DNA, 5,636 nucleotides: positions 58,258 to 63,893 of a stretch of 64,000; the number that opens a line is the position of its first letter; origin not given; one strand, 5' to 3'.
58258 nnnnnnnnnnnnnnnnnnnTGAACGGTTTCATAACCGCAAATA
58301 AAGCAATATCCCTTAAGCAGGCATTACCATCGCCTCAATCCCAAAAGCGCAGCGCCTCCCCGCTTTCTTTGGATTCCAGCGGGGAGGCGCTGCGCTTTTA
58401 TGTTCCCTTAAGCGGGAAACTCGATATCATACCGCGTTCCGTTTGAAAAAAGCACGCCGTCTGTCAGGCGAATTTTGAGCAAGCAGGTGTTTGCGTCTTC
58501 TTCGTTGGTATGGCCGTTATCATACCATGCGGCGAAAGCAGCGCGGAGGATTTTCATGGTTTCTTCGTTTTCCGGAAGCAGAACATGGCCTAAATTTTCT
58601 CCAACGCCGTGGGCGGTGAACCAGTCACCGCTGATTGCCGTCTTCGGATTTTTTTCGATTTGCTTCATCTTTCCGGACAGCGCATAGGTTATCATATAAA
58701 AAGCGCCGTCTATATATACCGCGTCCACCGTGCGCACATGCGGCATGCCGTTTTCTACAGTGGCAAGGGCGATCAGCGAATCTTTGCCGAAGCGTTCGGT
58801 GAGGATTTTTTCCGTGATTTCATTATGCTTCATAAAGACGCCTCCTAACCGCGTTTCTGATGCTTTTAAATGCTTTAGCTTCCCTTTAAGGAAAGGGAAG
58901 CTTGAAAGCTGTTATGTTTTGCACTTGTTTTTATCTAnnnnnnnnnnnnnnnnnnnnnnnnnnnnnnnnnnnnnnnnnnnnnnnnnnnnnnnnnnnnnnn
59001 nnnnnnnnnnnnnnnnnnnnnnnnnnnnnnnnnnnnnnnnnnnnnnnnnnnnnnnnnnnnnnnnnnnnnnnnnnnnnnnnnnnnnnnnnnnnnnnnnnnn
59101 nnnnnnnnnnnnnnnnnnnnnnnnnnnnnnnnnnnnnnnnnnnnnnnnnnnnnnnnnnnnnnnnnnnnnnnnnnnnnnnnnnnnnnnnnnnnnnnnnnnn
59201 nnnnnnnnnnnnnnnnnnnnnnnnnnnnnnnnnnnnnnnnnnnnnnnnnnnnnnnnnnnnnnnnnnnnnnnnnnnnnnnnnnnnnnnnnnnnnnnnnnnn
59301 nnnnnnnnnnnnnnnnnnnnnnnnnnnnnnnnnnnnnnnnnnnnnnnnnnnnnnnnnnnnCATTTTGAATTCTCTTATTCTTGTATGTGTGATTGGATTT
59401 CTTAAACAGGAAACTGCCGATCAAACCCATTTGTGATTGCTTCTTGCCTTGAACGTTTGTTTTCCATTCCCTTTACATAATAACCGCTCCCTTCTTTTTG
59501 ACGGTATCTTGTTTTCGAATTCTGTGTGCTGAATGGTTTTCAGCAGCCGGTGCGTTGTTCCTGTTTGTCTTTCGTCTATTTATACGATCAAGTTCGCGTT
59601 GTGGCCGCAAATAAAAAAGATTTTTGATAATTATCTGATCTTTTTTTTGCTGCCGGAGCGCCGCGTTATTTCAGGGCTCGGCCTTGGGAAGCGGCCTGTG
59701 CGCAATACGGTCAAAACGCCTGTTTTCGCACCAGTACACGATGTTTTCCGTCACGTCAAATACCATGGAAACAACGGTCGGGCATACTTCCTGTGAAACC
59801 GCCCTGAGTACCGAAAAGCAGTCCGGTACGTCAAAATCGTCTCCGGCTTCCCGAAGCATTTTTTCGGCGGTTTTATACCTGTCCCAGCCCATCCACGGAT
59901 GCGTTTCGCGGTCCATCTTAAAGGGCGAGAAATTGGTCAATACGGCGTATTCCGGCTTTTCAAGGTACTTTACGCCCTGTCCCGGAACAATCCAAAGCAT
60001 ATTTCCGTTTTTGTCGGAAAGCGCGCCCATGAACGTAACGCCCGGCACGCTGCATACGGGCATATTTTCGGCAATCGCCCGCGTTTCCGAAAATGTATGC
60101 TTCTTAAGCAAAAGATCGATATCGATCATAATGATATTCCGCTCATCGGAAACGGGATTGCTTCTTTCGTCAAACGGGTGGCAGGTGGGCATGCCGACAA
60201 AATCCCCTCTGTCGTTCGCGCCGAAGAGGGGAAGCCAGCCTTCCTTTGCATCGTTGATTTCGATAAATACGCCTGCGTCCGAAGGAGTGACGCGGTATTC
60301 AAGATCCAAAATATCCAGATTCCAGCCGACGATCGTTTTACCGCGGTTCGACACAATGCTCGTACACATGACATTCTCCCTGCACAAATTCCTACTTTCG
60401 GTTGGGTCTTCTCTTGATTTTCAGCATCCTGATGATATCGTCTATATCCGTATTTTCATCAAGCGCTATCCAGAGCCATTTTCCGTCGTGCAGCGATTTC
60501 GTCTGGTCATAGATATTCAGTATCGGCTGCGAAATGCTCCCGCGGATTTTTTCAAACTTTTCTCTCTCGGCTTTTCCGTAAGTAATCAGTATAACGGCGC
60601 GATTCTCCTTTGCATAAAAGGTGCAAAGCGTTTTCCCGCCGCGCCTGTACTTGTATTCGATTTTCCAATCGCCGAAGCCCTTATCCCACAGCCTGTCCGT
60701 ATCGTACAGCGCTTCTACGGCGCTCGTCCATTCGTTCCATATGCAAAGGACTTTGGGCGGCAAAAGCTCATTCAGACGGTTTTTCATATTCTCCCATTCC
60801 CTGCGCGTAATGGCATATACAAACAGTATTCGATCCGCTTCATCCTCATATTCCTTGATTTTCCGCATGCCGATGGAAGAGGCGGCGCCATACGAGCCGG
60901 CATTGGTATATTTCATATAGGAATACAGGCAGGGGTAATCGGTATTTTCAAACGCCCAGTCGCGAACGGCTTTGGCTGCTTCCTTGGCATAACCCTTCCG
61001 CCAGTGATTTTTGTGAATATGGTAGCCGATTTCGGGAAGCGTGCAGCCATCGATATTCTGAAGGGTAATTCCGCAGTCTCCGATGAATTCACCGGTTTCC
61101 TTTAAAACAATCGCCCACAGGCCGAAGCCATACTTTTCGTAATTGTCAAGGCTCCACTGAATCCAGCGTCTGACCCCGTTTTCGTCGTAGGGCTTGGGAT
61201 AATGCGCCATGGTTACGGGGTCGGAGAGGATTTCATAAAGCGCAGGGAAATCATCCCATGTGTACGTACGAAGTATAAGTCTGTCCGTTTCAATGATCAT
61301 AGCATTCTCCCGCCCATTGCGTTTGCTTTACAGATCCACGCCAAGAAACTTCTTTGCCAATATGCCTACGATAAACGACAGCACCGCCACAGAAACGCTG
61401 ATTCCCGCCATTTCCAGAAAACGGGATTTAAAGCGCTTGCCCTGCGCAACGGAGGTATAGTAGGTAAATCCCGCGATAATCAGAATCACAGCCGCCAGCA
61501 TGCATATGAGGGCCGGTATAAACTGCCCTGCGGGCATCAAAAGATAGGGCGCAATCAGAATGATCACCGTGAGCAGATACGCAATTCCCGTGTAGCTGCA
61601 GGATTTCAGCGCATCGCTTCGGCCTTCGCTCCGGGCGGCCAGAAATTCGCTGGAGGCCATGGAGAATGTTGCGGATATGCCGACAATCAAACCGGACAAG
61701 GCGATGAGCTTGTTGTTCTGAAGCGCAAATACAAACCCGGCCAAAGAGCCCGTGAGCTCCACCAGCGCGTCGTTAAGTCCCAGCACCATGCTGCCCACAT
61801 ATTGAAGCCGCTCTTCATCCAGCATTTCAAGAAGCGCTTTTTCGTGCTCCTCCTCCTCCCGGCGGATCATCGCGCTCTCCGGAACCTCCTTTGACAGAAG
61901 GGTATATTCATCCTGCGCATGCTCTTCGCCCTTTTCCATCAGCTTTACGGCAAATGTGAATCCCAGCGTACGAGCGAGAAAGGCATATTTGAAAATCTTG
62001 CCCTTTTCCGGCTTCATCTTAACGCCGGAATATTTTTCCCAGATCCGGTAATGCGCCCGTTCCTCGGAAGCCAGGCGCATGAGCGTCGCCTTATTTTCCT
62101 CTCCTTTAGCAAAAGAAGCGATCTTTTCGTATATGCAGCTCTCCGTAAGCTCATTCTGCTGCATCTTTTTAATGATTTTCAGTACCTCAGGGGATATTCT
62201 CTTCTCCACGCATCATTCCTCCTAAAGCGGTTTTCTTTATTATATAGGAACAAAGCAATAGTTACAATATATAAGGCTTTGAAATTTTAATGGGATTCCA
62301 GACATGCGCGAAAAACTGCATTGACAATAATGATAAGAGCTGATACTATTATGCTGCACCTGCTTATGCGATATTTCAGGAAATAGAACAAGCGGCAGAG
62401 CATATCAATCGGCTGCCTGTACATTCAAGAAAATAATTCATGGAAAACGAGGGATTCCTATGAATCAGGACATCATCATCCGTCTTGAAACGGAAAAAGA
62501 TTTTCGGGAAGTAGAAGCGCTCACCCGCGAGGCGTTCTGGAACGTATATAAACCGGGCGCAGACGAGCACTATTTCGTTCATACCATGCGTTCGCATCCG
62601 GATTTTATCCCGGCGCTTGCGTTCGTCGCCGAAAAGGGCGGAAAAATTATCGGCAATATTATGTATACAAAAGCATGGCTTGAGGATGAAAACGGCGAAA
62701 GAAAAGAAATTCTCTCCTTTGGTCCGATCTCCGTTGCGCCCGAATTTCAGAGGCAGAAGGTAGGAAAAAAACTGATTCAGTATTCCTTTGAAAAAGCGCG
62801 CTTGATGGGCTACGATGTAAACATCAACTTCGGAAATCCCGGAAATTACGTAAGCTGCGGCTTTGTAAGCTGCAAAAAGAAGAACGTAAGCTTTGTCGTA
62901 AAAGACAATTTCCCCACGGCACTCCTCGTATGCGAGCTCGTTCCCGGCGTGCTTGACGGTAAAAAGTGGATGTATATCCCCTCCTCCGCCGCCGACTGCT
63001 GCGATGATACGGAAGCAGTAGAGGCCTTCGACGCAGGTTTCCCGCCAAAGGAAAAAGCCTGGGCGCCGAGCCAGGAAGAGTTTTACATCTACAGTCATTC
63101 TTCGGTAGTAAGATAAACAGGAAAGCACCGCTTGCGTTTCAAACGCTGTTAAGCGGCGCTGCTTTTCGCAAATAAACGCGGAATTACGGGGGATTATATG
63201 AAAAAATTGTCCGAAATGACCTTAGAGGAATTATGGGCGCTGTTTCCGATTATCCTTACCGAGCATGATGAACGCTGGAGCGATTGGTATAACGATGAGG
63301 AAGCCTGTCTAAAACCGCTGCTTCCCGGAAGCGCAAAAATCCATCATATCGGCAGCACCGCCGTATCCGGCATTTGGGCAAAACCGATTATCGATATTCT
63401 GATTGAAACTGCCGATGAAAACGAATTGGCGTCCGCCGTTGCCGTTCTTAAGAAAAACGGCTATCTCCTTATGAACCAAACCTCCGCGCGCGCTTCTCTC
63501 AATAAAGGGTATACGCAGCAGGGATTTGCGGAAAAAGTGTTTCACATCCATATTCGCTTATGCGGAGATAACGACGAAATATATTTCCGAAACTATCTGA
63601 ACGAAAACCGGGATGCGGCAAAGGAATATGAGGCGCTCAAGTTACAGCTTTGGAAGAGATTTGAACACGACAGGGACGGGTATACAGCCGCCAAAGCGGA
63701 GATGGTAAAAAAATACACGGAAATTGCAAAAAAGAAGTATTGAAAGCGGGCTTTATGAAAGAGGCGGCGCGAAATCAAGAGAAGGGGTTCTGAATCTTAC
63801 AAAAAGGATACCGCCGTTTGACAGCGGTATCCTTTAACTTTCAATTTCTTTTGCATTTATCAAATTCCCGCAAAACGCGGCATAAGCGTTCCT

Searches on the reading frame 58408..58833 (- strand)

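Call 15: search_protein_families(library=pfam, proteins=[window:58408-58833:-], max_evalue=0.01)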
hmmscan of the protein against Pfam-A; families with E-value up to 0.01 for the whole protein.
window:58408-58833:- (141 aa): 3 families
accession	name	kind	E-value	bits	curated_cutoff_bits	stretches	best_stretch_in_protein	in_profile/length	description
PF01243.27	PNPOx_N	-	1.7e-09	38.5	28.1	1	16-124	10-114/120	Pyridoxamine 5'-phosphate oxidase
PF16242.11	Pyrid_ox_like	-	0.0061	16.5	28.8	0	36-126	34-122/149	Pyridoxamine 5'-phosphate oxidase like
PF12900.13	Pyridox_ox_2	-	0.0095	16.4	27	0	20-63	14-57/140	Pyridoxamine 5'-phosphate oxidase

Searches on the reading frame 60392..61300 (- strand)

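Call 15: search_protein_families(library=pfam, proteins=[window:60392-61300:-], max_evalue=0.01)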
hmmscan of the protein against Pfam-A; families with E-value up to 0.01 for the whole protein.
window:60392-61300:- (302 aa): 3 families
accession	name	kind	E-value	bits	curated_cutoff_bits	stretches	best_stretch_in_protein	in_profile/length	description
PF13302.13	Acetyltransf_3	-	6.1e-34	118.1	25.4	1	7-146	1-138/138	Acetyltransferase (GNAT) domain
PF12663.12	DUF3788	-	1.1e-20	74.4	25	1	175-297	8-128/128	Protein of unknown function (DUF3788)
PF00583.31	Acetyltransf_1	-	1.9e-08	35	20.7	1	20-136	3-107/116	Acetyltransferase (GNAT) family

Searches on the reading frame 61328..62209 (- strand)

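Call 15: search_protein_families(library=pfam, proteins=[window:61328-62209:-], max_evalue=0.01)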
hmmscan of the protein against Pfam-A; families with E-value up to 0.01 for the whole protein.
window:61328-62209:- (293 aa): 1 family
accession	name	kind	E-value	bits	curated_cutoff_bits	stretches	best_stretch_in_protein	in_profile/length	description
PF01988.24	VIT1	-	2.5e-11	44.2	28.1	1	140-195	3-59/214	VIT family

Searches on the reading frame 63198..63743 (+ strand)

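Call 16: search_protein_families(library=pfam, proteins=[window:63198-63743:+], max_evalue=0.01)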
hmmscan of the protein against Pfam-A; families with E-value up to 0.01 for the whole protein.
window:63198-63743:+ (181 aa): 1 family
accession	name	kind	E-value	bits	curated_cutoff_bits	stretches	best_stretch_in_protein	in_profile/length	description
PF04229.20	GrpB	-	4.9e-44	150.7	25.5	1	17-174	1-157/159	GrpB protein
